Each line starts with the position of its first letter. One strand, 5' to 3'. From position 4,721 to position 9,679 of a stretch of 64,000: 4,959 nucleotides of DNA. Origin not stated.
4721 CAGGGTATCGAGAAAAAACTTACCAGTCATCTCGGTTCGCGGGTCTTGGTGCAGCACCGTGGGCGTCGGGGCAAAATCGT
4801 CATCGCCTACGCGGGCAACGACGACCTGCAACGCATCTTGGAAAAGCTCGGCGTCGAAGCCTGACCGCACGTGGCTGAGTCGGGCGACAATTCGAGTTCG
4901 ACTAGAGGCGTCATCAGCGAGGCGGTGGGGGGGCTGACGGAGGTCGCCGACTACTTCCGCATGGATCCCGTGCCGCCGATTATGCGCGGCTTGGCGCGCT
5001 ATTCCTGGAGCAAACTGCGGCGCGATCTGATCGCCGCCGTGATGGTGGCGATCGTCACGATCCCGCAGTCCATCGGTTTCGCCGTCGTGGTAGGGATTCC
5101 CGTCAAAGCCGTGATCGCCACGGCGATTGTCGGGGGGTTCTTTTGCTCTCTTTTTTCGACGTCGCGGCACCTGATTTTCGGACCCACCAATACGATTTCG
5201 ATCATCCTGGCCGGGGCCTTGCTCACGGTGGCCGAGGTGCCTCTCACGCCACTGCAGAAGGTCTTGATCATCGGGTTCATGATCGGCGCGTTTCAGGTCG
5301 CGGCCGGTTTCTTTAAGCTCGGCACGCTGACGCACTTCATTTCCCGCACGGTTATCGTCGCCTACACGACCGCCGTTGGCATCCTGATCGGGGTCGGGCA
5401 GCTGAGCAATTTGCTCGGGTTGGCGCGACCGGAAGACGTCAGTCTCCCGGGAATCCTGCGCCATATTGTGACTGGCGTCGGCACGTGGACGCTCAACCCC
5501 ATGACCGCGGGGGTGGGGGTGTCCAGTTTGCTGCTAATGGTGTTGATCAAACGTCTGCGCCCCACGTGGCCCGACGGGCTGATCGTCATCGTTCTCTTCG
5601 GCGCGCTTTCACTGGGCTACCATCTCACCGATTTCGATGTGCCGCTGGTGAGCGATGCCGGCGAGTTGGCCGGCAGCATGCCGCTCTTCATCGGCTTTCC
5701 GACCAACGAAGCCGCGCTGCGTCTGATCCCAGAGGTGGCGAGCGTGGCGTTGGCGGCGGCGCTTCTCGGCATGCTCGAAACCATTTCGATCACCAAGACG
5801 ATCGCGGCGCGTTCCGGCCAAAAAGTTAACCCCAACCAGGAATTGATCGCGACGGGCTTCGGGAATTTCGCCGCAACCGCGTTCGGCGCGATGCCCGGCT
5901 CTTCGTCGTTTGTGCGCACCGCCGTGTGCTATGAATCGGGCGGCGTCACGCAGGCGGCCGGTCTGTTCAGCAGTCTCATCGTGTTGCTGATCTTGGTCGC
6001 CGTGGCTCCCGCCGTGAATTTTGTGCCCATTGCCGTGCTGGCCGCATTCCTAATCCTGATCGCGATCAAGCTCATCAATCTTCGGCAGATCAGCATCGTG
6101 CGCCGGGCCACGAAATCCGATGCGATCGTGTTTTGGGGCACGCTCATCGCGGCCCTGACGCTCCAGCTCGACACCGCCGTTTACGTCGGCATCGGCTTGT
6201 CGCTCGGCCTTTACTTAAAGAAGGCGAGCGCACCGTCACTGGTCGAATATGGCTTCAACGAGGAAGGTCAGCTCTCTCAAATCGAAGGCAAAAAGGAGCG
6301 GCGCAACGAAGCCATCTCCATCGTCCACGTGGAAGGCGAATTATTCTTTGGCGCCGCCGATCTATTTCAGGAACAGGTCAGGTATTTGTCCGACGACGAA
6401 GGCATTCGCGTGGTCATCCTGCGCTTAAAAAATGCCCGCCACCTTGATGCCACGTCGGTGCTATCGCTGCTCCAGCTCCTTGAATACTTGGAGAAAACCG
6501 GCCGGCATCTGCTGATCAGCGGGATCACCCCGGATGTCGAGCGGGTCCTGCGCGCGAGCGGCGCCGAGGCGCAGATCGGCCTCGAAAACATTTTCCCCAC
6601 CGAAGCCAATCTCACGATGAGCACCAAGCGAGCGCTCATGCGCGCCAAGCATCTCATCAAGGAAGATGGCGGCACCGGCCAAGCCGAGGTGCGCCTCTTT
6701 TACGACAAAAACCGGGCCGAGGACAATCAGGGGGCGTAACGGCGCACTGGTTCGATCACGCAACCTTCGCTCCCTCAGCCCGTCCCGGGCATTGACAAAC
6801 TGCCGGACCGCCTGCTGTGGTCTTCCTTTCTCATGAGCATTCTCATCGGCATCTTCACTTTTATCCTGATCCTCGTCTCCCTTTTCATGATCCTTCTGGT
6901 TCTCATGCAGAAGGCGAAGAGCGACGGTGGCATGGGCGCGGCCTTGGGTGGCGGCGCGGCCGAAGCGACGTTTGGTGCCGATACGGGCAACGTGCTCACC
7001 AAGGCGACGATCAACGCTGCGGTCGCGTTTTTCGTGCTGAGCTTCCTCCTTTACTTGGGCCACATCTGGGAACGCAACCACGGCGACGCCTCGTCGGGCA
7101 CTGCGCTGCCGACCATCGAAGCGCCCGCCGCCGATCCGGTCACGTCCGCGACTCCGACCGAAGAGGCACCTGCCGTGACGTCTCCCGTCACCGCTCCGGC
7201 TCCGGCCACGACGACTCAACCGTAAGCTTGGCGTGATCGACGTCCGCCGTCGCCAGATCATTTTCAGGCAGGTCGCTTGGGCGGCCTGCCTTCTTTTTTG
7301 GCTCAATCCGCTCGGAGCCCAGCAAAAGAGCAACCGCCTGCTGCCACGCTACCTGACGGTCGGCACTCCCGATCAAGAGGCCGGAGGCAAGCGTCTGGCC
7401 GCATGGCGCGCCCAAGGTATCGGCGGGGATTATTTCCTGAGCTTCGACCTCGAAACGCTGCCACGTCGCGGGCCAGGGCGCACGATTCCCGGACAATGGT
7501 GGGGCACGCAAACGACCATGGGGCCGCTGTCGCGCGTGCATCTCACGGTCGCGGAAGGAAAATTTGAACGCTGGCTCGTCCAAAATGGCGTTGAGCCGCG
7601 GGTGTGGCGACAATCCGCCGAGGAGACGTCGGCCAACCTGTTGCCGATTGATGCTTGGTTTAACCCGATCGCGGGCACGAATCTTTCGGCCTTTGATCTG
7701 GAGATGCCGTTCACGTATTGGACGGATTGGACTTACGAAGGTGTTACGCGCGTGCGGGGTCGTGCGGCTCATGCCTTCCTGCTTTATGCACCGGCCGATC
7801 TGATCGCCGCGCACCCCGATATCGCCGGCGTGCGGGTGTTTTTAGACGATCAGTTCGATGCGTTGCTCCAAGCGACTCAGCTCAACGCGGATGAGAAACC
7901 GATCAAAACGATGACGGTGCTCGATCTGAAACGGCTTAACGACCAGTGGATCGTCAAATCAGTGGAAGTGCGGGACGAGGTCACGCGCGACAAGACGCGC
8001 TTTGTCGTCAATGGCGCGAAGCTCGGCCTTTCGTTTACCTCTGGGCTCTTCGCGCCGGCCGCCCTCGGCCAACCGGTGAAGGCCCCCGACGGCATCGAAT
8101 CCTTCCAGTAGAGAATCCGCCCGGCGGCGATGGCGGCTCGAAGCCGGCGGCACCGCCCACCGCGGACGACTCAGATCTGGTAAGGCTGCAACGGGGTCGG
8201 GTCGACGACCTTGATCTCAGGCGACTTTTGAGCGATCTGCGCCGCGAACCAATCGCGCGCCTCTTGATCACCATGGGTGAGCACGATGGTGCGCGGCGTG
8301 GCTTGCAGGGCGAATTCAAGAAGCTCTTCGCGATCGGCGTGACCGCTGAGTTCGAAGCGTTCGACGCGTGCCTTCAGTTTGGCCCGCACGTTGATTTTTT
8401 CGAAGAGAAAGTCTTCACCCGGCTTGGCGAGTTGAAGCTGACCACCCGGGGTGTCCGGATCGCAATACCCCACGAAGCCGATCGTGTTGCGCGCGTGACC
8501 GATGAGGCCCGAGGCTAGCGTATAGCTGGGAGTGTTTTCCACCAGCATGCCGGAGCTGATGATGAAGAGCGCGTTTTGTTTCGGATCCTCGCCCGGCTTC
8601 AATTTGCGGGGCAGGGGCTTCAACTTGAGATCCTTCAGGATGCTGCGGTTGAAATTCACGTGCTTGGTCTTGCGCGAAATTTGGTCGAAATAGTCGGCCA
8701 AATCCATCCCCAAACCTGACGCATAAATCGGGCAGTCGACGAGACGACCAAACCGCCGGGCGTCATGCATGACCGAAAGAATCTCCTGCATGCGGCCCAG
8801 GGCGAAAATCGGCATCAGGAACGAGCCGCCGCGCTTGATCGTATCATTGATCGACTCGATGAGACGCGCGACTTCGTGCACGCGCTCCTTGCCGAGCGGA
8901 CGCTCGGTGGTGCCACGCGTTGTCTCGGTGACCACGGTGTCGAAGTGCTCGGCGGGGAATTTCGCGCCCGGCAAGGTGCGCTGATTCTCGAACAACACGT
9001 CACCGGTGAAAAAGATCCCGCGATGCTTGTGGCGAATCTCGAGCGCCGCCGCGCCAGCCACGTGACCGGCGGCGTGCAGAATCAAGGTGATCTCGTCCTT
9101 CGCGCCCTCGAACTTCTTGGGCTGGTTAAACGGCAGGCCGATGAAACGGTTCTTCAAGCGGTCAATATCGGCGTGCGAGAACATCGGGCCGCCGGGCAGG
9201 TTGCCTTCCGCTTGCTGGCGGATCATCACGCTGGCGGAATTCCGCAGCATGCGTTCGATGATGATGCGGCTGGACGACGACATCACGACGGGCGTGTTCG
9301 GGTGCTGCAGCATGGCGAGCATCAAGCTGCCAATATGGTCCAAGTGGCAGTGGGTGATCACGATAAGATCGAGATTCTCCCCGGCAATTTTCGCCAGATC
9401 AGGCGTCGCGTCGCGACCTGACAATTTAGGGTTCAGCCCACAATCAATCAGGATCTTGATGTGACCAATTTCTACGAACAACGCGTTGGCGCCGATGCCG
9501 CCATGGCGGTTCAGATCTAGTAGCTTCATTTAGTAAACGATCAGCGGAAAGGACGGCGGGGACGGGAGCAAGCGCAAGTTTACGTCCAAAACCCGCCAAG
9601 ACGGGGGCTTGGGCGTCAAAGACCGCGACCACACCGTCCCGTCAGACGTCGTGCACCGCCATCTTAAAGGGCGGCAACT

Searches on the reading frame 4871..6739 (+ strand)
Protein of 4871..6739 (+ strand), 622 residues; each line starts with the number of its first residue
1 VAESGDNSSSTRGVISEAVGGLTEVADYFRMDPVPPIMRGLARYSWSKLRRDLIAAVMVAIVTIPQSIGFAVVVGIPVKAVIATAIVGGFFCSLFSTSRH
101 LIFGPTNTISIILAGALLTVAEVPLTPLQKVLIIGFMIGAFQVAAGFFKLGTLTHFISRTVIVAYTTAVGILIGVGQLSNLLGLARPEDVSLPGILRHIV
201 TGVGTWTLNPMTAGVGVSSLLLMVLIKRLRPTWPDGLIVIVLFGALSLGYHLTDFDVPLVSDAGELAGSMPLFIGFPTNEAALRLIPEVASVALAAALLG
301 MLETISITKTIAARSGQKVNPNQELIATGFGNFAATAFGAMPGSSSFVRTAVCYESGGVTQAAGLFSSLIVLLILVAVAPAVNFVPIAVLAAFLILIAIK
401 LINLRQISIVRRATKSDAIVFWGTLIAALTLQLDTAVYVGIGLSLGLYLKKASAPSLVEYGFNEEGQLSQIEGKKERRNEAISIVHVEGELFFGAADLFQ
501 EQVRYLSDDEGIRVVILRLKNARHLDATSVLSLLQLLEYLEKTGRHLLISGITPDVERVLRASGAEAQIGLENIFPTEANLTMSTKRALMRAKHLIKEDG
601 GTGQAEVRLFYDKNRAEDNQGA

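Call 69: search_protein_families(library=pfam, proteins=[window:4871-6739:+], max_evalue=0.0001)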
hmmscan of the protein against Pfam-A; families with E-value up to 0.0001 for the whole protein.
window:4871-6739:+ (622 aa): 2 families
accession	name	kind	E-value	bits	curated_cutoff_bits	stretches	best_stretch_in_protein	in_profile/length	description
PF00916.26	Sulfate_transp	-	1.9e-70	238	23.2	1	49-422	1-378/380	Sulfate permease family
PF01740.26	STAS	-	2e-17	63.3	22.6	1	478-579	6-104/106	STAS domain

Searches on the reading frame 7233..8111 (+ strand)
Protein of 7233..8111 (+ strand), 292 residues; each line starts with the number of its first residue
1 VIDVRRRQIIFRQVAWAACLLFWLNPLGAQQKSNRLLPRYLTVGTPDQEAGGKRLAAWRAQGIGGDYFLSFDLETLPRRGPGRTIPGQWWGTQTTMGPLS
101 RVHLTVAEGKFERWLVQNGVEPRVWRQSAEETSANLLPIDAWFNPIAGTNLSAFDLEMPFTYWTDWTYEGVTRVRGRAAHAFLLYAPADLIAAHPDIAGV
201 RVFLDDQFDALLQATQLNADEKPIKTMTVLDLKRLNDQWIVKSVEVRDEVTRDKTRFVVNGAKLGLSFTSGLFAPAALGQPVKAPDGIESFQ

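Call 69: search_protein_families(library=pfam, proteins=[window:7233-8111:+], max_evalue=0.0001)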
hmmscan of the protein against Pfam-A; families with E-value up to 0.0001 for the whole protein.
window:7233-8111:+ (292 aa): 1 family
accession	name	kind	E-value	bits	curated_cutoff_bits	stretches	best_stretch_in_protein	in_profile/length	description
PF17131.11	LolA_like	-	9.6e-07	29.1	30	1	201-278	105-182/184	Outer membrane lipoprotein-sorting protein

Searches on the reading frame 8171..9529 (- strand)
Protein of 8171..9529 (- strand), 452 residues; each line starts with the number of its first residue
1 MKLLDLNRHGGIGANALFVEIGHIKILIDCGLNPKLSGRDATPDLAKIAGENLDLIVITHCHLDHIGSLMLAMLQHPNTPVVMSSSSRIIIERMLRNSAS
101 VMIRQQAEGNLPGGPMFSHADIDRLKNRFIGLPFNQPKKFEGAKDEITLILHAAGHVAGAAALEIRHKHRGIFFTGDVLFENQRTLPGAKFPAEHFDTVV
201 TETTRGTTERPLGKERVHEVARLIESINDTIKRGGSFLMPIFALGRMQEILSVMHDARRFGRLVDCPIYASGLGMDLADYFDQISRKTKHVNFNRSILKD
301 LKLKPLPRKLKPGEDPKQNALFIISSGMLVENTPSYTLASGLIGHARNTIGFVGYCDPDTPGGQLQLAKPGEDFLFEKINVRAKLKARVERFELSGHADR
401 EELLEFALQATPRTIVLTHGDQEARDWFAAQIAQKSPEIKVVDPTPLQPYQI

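Call 69: search_protein_families(library=pfam, proteins=[window:8171-9529:-], max_evalue=0.0001)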
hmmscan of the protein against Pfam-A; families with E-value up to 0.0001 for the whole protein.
window:8171-9529:- (452 aa): 5 families
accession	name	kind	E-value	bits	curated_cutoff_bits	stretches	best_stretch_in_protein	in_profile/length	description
PF00753.33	Lactamase_B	-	9e-16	58.8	22.7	1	11-189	3-161/196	Metallo-beta-lactamase superfamily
PF16661.11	Lactamase_B_6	-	1.8e-14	54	27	1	19-191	2-175/193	Metallo-beta-lactamase superfamily domain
PF07521.17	RMMBL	-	1.9e-14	53.8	21.6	1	383-436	2-56/63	Zn-dependent metallo-hydrolase RNA specificity domain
PF10996.14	Beta-Casp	-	4e-09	37.5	27.7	1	247-365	1-120/120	Beta-Casp domain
PF12706.13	Lactamase_B_2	-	3.7e-08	33.7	27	1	26-94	3-73/200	Beta-lactamase superfamily domain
